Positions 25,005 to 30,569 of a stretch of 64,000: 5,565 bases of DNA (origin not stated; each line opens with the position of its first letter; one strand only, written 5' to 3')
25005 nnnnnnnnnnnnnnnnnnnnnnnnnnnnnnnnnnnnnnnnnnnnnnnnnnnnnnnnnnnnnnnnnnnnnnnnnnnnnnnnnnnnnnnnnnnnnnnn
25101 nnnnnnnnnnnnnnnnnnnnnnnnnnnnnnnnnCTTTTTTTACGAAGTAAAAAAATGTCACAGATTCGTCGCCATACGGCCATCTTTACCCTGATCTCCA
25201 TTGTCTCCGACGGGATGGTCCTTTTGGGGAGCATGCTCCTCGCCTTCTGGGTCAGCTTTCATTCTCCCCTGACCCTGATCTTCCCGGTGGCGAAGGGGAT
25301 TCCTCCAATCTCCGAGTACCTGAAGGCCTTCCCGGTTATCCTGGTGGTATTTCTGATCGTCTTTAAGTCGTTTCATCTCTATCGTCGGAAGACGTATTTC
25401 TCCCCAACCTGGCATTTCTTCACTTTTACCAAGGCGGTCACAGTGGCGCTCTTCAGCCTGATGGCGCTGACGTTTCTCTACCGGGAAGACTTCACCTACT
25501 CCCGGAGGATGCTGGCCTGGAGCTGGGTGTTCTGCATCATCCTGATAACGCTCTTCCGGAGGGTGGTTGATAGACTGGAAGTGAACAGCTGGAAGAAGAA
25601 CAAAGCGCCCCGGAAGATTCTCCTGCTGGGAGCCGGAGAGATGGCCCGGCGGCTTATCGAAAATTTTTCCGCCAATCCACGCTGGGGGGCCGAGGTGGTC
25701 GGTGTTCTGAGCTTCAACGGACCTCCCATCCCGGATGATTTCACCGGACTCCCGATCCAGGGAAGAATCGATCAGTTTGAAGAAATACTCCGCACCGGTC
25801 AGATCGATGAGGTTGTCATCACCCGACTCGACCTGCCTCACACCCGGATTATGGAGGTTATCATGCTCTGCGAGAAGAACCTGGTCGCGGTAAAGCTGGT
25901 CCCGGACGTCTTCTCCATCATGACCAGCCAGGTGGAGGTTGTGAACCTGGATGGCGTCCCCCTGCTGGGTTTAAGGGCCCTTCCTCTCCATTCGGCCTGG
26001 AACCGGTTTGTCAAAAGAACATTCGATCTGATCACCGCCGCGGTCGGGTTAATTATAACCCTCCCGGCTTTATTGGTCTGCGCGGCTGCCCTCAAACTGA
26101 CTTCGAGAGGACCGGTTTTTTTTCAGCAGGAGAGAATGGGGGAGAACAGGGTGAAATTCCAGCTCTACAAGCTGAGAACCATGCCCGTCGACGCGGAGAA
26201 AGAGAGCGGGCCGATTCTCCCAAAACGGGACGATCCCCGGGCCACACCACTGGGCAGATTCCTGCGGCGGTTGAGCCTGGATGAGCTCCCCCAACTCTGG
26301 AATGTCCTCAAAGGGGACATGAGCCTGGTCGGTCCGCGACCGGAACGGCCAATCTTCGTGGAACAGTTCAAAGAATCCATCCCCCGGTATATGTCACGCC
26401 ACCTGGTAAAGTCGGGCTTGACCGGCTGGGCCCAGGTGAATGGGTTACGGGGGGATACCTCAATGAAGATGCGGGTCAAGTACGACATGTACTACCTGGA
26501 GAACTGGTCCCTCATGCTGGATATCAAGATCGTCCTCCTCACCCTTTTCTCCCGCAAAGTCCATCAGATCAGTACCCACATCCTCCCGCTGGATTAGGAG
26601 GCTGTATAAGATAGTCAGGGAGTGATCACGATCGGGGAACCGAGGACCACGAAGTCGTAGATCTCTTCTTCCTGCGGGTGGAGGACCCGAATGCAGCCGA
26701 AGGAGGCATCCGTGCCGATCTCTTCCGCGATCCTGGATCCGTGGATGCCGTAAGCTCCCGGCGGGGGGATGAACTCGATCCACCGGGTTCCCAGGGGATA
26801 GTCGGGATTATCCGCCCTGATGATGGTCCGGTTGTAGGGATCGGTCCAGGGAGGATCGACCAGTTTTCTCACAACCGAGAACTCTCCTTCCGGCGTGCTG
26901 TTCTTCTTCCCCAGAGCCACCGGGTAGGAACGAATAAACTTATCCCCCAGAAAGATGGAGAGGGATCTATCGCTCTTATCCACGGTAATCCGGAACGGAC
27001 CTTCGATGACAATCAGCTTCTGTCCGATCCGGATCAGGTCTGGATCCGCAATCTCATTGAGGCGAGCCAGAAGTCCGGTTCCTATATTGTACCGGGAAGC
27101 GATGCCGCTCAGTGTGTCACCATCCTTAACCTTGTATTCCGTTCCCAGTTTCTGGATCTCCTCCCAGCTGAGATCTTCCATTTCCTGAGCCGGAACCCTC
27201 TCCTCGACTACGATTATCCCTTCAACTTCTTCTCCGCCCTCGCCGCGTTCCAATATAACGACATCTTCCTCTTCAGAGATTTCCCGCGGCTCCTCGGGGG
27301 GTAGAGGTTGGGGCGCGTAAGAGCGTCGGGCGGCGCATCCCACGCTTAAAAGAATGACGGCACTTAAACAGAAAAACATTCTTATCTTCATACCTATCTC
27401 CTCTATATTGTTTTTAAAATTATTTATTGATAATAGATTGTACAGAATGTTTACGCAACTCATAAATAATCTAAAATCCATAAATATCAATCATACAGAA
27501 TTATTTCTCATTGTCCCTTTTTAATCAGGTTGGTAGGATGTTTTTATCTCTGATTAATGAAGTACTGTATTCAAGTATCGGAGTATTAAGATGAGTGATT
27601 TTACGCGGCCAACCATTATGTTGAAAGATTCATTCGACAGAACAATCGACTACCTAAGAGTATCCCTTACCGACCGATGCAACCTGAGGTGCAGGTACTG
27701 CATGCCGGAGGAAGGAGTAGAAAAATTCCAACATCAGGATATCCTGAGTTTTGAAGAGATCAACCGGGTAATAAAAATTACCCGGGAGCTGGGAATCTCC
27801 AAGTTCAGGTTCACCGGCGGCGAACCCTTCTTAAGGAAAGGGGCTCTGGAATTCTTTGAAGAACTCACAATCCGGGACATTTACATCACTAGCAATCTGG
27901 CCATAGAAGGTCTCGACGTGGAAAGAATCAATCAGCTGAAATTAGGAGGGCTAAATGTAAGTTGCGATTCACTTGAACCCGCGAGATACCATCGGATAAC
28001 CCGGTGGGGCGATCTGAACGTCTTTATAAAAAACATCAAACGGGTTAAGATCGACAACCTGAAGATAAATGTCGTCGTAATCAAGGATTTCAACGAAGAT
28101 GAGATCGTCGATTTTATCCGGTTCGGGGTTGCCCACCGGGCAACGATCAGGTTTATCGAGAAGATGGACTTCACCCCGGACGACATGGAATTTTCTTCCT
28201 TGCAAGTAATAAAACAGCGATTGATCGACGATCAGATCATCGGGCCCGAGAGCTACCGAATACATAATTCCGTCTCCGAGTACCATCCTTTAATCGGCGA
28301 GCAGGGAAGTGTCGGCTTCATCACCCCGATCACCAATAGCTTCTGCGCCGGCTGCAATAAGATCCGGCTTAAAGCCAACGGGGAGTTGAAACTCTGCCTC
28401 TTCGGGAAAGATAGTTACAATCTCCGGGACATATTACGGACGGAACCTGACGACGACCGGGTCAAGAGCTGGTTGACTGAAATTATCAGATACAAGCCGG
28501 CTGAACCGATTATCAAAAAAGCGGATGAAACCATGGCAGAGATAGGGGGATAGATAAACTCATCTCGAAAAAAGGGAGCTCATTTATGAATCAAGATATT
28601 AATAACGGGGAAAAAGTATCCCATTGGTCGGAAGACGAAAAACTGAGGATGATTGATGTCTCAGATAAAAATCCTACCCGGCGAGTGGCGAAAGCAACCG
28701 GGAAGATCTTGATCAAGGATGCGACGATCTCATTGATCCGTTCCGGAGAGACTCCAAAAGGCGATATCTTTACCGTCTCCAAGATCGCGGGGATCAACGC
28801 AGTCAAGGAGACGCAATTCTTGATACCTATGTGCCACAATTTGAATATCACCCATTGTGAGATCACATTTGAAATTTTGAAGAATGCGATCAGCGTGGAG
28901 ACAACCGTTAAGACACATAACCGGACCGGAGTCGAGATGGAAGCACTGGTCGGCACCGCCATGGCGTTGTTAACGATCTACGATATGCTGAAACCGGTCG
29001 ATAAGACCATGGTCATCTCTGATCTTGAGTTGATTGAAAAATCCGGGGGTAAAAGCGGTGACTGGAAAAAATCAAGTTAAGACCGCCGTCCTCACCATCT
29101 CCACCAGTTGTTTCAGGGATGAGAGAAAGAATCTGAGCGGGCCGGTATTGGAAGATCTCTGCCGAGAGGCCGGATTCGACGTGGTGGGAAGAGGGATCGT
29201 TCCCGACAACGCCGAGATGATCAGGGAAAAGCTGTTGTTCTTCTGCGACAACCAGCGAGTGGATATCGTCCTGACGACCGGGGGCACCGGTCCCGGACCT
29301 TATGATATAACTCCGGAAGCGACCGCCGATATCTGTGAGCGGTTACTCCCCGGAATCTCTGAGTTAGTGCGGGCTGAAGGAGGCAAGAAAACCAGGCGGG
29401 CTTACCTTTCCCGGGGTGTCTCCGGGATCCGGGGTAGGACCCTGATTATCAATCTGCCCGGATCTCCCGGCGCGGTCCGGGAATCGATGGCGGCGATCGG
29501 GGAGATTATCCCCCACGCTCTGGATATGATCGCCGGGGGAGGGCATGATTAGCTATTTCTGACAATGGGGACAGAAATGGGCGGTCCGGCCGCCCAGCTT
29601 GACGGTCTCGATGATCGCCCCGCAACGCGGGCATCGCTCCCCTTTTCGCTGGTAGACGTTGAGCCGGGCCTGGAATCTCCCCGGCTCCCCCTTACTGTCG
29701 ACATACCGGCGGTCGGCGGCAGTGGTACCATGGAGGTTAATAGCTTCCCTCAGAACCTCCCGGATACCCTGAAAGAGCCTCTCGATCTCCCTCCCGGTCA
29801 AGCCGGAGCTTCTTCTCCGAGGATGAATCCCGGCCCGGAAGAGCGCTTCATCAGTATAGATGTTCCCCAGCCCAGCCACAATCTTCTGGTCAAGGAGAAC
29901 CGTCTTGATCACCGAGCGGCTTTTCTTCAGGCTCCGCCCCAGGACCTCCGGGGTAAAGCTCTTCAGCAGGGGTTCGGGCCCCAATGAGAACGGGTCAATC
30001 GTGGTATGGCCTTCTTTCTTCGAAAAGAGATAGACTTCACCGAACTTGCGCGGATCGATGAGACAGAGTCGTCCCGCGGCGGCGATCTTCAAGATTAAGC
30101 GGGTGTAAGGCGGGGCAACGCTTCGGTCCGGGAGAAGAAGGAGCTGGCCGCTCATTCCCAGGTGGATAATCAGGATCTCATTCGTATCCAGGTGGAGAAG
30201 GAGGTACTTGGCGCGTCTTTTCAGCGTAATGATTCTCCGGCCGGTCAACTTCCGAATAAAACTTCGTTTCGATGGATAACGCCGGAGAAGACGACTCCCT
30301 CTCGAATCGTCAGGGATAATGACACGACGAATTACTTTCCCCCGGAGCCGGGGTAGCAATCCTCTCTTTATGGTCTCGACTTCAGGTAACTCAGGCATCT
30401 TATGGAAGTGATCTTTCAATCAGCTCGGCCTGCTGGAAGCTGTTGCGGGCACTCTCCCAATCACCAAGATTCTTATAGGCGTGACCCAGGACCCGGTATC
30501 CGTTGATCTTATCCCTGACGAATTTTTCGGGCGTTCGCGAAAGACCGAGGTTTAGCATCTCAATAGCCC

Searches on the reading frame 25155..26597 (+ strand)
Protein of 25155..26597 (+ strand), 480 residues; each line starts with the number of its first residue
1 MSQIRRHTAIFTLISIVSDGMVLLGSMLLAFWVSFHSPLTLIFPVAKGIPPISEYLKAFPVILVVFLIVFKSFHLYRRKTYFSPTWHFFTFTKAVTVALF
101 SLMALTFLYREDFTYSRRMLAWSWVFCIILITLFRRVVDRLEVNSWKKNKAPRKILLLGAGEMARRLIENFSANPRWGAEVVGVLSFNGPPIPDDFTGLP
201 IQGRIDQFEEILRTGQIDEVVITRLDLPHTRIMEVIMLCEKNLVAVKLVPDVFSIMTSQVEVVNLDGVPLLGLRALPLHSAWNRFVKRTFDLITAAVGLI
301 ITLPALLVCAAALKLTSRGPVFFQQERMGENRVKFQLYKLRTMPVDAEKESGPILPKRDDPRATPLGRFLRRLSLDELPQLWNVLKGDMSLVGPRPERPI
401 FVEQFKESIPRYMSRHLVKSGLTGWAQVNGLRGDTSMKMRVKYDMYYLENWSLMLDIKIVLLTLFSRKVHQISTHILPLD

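Call 7: search_protein_families(library=pfam, proteins=[window:25155-26597:+])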
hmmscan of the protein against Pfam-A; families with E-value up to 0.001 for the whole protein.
window:25155-26597:+ (480 aa): 2 families
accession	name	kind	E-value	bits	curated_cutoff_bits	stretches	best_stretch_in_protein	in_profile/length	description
PF02397.22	Bac_transf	-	1.4e-68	230.4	27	1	287-465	1-175/179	Bacterial sugar transferase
PF13727.12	CoA_binding_3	-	6.2e-19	69.1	25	1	73-250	3-175/175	CoA-binding domain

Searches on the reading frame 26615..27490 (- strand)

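Call 7: search_protein_families(library=pfam, proteins=[window:26615-27490:-])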
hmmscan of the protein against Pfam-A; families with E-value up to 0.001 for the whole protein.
window:26615-27490:- (291 aa): 2 families
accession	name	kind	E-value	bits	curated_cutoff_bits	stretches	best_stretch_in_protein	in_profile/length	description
PF03734.19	YkuD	-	7.9e-18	65.9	23.4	1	166-289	2-146/146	L,D-transpeptidase catalytic domain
PF01476.26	LysM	-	1.3e-14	54.3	20.9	1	119-161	1-42/43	LysM domain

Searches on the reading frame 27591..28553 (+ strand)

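Call 7: search_protein_families(library=pfam, proteins=[window:27591-28553:+])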
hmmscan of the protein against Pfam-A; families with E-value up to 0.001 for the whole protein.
window:27591-28553:+ (320 aa): 3 families
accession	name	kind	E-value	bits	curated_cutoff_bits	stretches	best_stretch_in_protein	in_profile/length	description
PF06463.18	Mob_synth_C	-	3.8e-24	85.5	37.4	1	185-304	2-124/128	Molybdenum Cofactor Synthesis C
PF04055.27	Radical_SAM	-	6.7e-22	78.8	29.5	1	24-178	1-165/166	Radical SAM superfamily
PF13353.11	Fer4_12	-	6e-06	27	22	1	28-86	13-70/137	4Fe-4S single cluster domain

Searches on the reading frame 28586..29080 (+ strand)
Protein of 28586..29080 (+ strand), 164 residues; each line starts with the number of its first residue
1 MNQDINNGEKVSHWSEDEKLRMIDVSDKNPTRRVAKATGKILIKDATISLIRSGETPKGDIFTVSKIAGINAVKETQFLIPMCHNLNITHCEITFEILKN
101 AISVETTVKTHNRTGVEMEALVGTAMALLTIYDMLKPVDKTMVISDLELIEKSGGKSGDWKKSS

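Call 7: search_protein_families(library=pfam, proteins=[window:28586-29080:+])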
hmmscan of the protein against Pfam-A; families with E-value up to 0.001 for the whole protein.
window:28586-29080:+ (164 aa): 1 family
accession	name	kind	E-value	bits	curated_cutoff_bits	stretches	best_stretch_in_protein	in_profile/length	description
PF01967.27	MoaC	-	7.1e-51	172.2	27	1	22-155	1-136/136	MoaC family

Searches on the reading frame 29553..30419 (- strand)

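Call 7: search_protein_families(library=pfam, proteins=[window:29553-30419:-])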
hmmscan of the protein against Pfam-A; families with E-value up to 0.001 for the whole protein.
window:29553-30419:- (288 aa): 3 families
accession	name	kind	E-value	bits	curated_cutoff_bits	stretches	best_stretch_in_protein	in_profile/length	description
PF01149.29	Fapy_DNA_glyco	-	1.1e-31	110.3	25.5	1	8-129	1-117/117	Formamidopyrimidine-DNA glycosylase N-terminal domain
PF06831.19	H2TH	-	2.4e-30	104.8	34.7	1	146-234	1-89/93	Formamidopyrimidine-DNA glycosylase H2TH domain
PF06827.20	zf-FPG_IleRS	-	9.5e-12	44.9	21.3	1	260-288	1-29/30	Zinc finger found in FPG and IleRS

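Call 47: search_protein_families(library=ncbifam, proteins=[window:29553-30419:-], max_evalue=0.001)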
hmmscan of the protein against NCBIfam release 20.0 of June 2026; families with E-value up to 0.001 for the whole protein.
window:29553-30419:- (288 aa): 7 families
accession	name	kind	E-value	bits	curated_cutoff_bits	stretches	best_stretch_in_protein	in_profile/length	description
NF002211.1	PRK01103.1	equivalog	8.9e-87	291.1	212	1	8-288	1-274/274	bifunctional DNA-formamidopyrimidine glycosylase/DNA-(apurinic or apyrimidinic site) lyase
TIGR00577.1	fpg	equivalog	6.4e-84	281.5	203.3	1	8-287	1-276/276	DNA-formamidopyrimidine glycosylase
NF011386.0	PRK14811.1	equivalog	6e-72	242.1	414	1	8-288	1-263/269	DNA-formamidopyrimidine glycosylase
NF010551.0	PRK13945.1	equivalog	8.5e-71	238.6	348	1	8-288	1-282/282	DNA-formamidopyrimidine glycosylase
NF011385.0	PRK14810.1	equivalog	2e-66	224.3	423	1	8-288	1-272/272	DNA-formamidopyrimidine glycosylase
NF007763.0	PRK10445.1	equivalog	8.3e-26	91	252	1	47-288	29-263/263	endonuclease VIII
NF040775.1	endonuc_Nei2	equivalog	5.7e-22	78.4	400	1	57-288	37-252/252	endonuclease VIII Nei2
